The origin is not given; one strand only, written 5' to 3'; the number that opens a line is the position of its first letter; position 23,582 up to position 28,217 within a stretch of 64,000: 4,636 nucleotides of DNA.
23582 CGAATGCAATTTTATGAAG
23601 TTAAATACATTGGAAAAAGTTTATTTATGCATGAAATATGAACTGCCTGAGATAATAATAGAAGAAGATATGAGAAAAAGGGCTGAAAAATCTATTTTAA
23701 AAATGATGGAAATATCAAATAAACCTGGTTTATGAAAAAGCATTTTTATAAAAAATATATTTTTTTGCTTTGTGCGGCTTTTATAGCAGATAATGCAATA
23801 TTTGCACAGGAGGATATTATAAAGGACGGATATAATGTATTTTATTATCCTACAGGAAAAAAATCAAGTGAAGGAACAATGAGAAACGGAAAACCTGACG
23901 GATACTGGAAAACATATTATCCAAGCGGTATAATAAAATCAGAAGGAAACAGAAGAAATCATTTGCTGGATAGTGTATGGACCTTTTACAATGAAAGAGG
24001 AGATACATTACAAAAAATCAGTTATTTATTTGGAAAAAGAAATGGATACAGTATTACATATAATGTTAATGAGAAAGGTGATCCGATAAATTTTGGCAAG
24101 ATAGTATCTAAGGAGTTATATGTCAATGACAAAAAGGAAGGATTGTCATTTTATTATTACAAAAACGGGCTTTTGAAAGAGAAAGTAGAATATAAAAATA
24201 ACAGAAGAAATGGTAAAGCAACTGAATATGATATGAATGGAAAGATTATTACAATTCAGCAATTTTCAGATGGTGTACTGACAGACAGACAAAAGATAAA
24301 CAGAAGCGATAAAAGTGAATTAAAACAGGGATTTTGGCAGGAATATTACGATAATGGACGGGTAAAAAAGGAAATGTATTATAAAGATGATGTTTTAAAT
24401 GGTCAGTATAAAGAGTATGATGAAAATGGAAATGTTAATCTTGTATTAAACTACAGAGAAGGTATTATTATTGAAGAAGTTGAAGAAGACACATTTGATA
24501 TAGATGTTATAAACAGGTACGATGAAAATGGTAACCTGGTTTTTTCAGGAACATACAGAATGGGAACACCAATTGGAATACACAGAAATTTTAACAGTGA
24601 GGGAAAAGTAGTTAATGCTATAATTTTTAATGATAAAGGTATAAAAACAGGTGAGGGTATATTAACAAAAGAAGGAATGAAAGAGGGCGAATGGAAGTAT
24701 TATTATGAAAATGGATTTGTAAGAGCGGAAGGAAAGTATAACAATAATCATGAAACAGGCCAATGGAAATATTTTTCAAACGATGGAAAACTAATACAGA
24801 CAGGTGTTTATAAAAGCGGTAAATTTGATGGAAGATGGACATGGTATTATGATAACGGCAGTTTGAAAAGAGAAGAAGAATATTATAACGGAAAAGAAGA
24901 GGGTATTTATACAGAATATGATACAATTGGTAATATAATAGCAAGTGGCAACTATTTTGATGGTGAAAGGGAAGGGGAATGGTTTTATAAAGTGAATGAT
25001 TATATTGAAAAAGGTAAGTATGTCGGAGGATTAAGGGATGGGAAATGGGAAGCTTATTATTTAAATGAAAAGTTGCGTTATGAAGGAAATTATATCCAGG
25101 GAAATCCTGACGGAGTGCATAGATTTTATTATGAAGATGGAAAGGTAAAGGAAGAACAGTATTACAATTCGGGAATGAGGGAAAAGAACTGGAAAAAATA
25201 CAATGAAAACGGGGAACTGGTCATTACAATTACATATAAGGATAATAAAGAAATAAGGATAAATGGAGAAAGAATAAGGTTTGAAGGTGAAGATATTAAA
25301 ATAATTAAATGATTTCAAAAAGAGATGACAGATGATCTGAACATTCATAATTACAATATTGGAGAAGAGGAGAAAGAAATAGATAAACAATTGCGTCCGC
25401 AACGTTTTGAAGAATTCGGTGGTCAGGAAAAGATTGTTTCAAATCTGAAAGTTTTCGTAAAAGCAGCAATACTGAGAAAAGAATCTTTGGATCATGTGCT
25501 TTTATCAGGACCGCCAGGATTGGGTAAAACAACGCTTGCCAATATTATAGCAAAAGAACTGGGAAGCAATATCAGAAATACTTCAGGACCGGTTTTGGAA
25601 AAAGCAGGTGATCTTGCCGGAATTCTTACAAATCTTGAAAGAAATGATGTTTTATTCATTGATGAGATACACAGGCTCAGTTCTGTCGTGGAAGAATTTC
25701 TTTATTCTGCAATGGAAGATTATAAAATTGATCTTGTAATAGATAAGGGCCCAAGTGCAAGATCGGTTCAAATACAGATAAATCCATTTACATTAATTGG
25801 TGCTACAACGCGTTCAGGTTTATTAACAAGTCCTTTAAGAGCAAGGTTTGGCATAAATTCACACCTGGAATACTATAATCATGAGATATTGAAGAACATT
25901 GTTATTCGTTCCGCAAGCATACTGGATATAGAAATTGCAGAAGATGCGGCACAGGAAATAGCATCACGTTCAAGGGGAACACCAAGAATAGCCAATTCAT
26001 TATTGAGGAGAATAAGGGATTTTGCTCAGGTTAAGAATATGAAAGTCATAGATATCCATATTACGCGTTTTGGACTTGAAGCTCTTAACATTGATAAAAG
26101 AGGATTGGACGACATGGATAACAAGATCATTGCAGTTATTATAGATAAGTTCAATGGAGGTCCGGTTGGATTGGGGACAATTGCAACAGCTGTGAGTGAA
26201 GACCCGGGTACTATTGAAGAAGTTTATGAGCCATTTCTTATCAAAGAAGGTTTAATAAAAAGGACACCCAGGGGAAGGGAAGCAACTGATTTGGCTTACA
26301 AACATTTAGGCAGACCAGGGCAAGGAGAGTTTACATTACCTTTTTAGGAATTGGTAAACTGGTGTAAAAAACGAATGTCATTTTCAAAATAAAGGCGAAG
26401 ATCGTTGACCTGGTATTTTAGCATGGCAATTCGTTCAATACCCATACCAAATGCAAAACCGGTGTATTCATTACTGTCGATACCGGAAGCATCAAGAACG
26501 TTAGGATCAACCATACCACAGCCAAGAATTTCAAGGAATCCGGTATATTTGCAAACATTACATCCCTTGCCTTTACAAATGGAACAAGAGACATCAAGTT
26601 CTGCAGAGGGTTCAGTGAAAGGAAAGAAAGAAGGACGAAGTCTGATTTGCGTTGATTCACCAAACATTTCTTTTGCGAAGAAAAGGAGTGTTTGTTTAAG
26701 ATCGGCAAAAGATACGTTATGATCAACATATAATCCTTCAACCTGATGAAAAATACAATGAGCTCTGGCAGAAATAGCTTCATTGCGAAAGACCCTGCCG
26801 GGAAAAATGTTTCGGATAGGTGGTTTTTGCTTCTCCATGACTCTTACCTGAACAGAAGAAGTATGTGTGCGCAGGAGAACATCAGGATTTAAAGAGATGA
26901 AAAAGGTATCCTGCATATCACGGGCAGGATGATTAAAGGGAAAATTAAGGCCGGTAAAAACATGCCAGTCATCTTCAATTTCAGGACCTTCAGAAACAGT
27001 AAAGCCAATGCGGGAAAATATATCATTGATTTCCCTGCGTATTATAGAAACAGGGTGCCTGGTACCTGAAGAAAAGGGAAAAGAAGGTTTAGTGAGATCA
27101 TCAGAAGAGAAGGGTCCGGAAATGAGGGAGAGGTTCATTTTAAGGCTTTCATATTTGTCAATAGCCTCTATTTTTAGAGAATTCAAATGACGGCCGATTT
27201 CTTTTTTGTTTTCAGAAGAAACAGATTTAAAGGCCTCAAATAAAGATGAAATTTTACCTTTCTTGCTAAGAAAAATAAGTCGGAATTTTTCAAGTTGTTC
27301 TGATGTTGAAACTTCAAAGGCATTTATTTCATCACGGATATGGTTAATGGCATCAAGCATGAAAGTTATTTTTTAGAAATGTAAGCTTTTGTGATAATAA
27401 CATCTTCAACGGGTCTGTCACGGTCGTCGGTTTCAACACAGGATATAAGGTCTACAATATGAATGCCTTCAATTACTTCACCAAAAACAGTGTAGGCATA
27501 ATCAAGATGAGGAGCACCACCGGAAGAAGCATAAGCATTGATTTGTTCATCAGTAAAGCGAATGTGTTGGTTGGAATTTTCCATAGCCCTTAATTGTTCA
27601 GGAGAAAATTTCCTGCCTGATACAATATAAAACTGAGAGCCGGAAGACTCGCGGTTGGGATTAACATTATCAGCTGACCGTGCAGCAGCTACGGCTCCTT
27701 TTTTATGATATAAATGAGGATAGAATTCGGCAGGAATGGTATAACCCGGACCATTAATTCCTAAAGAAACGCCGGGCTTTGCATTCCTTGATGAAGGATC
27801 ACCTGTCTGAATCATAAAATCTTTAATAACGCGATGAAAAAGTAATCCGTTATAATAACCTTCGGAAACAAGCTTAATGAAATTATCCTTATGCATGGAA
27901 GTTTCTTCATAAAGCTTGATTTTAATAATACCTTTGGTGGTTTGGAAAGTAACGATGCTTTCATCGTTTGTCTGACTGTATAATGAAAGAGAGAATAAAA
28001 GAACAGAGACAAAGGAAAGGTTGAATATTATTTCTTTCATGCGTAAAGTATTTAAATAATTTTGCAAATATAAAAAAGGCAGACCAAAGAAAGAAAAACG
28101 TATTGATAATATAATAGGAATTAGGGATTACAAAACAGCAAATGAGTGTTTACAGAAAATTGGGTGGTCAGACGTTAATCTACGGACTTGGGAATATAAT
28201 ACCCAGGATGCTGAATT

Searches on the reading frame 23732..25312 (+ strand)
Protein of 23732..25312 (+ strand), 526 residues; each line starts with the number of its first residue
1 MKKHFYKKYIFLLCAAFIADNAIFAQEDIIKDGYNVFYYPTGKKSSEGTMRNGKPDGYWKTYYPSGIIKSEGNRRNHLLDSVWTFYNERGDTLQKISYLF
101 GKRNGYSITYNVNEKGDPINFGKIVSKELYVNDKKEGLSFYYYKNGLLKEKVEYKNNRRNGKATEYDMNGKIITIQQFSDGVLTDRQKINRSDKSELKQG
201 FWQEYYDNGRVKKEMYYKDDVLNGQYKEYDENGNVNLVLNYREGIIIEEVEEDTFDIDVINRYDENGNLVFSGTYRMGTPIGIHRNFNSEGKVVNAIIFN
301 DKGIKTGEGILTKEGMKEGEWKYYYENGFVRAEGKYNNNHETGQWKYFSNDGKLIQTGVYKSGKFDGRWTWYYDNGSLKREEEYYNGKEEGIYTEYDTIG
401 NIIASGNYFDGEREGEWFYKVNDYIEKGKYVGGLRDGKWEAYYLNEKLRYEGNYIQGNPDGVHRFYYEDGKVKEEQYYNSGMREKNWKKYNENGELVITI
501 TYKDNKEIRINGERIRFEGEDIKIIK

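Call 10: search_protein_families(library=pfam, proteins=[window:23732-25312:+])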
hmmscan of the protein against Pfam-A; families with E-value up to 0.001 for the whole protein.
window:23732-25312:+ (526 aa): 1 family
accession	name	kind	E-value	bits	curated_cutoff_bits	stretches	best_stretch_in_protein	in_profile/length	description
PF07661.19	MORN_2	-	1e-39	130.3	29.6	1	460-479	2-21/22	MORN repeat variant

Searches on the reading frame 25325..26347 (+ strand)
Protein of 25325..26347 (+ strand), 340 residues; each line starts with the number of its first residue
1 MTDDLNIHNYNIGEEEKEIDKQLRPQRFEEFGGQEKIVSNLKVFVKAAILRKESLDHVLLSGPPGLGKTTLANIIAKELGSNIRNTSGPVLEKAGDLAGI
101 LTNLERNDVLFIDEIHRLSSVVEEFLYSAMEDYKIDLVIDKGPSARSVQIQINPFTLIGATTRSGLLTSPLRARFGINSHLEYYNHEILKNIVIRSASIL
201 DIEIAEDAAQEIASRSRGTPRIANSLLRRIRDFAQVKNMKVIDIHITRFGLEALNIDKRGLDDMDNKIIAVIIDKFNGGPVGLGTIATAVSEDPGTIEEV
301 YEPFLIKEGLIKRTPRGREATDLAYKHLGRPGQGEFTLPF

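Call 10: search_protein_families(library=pfam, proteins=[window:25325-26347:+])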
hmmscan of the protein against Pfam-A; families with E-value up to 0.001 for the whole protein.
window:25325-26347:+ (340 aa): 17 families
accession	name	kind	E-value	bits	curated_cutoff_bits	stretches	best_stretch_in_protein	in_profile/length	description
PF05496.18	RuvB_N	-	1.5e-77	259.3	27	1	23-181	1-159/159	Holliday junction DNA helicase RuvB P-loop domain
PF17864.7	AAA_lid_4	-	3.5e-29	100.8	27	1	184-257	1-74/74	RuvB AAA lid domain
PF05491.19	RuvB_C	-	2.7e-25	88.6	24.7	1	259-328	2-71/72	RuvB C-terminal winged helix domain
PF00004.35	AAA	-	2.3e-21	77.1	21.2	1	58-181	1-129/131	ATPase family associated with various cellular activities (AAA)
PF03215.21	Rad17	-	5.3e-08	33.4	23.8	1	23-96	13-86/186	Rad17 P-loop domain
PF07728.20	AAA_5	-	1.9e-07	31.6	22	1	57-175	1-139/139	AAA domain (dynein-related subfamily)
PF06068.19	TIP49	-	9.7e-06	25.4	23.8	0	30-84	25-79/347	TIP49 P-loop domain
PF00931.28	NB-ARC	-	1.7e-05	24.7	23.5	0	46-79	9-42/248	NB-ARC domain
PF13191.12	AAA_16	-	2.4e-05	25.3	32.6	0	51-82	21-51/167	AAA ATPase domain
PF13173.12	AAA_14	-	2.8e-05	24.6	27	1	58-138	5-94/129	AAA domain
PF13401.12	AAA_22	-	3.4e-05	24.6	27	0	57-80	7-30/130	AAA domain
PF20720.3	nSTAND3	-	4.9e-05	23.5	27.2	1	54-113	16-72/155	Novel STAND NTPase 3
PF01078.27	Mg_chelatase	-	7.9e-05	22.6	20.3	0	56-77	23-44/207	Magnesium chelatase, subunit ChlI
PF00910.28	RNA_helicase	-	0.00013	22.8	21.5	1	58-136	1-73/105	RNA helicase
PF07726.17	AAA_3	-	0.00018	21.8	27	0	57-84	1-28/131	ATPase family associated with various cellular activities (AAA)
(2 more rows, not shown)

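Call 15: find_related_loci(query=window:25325-26347:+, collection=genome_contigs, flank=10000)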
Query window:25325-26347:+ (340 aa) in genome_contigs; peptide patterns used: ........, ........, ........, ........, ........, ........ (x = any residue, [..] = any of these).
600 stretches matched a pattern (row limit reached: there are more); 595 encode a relative of the query (tblastn E <= 1e-3); the best 80 are kept; 80 distinct loci.
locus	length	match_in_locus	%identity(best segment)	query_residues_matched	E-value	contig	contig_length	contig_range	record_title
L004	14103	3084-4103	74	1-340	2e-166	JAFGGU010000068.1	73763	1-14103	MAG: Bacteroidales bacterium isolate Zod_Metabat.1409 k87_7634539, whole genome shotgun sequence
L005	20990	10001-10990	74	1-330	7e-164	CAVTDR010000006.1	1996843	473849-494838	MAG: uncultured Bacteroidetes bacterium isolate MFD00905.bin.1.42 genome assembly, contig: contig_335, whole genome shot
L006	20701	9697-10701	73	1-335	9e-163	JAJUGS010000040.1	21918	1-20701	MAG: Prolixibacteraceae bacterium isolate bin43 k141_358550_length_21918_cov_16.6362, whole genome shotgun sequence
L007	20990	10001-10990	74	1-330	3e-162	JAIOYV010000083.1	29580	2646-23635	MAG: Bacteroidales bacterium isolate Tobar12.5m-G22 Tobar12-5m-C1074, whole genome shotgun sequence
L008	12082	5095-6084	73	1-330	6e-162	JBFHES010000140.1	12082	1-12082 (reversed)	MAG: Bacteroidales bacterium isolate Mix_sand07.2021.05.G.106 k141_894359_length_12082_cov_22.2358, whole genome shotgun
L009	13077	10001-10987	74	1-329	9e-162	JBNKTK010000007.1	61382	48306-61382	MAG: Mangrovibacterium sp. isolate A2.bin.25.strict NODE_7_length_61382_cov_4.663828, whole genome shotgun sequence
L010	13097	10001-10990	73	1-330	3e-161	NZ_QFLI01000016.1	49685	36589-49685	Marinifilum breve strain JC075 scaffold_15, whole genome shotgun sequence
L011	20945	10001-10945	77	15-329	9e-161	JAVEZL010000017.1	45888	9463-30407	MAG: Bacteroidales bacterium isolate BF4_64 NODE_2237_length_45888_cov_20.380324_Biofilm4, whole genome shotgun sequence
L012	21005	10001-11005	73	1-335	8e-161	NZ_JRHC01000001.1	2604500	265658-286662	Draconibacterium sediminis strain JN14CK-3 contig1, whole genome shotgun sequence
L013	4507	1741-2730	72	1-330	5e-164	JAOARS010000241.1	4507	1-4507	MAG: Marinifilum sp. isolate McD1.5 contig_110767, whole genome shotgun sequence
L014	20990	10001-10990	73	1-330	2e-159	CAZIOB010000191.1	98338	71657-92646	MAG TPA_asm: uncultured Prolixibacteraceae bacterium isolate SRP067234_co1_259 genome assembly, contig: k99_808933, whol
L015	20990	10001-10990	71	1-330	2e-157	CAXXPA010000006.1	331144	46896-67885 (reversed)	MAG: Bacteroidales bacterium isolate 7230157a-bac2-44d2-b64d-f02b708be741 genome assembly, contig: contig_6, whole genom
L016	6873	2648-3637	70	1-330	2e-157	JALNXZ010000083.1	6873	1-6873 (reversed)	MAG: Bacteroidales bacterium isolate SO_2017_CLC bin 58 scaffold_20544_c1_PH3_2017, whole genome shotgun sequence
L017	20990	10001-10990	73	1-330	4e-157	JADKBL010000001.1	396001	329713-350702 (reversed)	MAG: Bacteroidetes bacterium isolate Mari_18-Q3-R65-66_MAXAC.224 tig00003126-10-3965730, whole genome shotgun sequence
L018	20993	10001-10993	70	1-330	1e-156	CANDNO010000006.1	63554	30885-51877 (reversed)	MAG TPA_asm: uncultured Muribaculaceae bacterium isolate ERR6760117_bin.50_metawrap_v1.3_MAG genome assembly, contig: ER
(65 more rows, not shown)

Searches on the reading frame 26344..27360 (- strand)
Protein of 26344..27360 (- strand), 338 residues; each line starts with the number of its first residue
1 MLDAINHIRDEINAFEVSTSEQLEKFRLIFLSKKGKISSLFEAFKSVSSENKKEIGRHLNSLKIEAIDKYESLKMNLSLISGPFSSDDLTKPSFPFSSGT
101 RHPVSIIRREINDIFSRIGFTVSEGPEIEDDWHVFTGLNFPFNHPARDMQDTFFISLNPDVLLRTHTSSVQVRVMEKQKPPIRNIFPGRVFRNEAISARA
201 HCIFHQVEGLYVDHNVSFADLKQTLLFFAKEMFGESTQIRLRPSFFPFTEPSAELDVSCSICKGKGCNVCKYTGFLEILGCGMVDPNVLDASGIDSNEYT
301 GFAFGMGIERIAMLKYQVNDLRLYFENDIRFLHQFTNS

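Call 10: search_protein_families(library=pfam, proteins=[window:26344-27360:-])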
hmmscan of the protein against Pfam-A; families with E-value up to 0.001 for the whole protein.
window:26344-27360:- (338 aa): 2 families
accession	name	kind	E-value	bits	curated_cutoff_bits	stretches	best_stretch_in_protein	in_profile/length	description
PF01409.25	tRNA-synt_2d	-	2.5e-93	312.5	19.8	1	90-335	5-246/246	tRNA synthetases class II core domain (F)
PF02912.23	Phe_tRNA-synt_N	-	5.1e-12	46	22.3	1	19-77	2-60/69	Aminoacyl tRNA synthetase class II, N-terminal domain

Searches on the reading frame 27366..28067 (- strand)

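Call 10: search_protein_families(library=pfam, proteins=[window:27366-28067:-])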
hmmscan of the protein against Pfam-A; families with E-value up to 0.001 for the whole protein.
window:27366-28067:- (233 aa): 1 family
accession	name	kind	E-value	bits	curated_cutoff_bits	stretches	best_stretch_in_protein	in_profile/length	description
PF00160.26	Pro_isomerase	-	6.7e-40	137.4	21.7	1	39-228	2-157/159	Cyclophilin type peptidyl-prolyl cis-trans isomerase/CLD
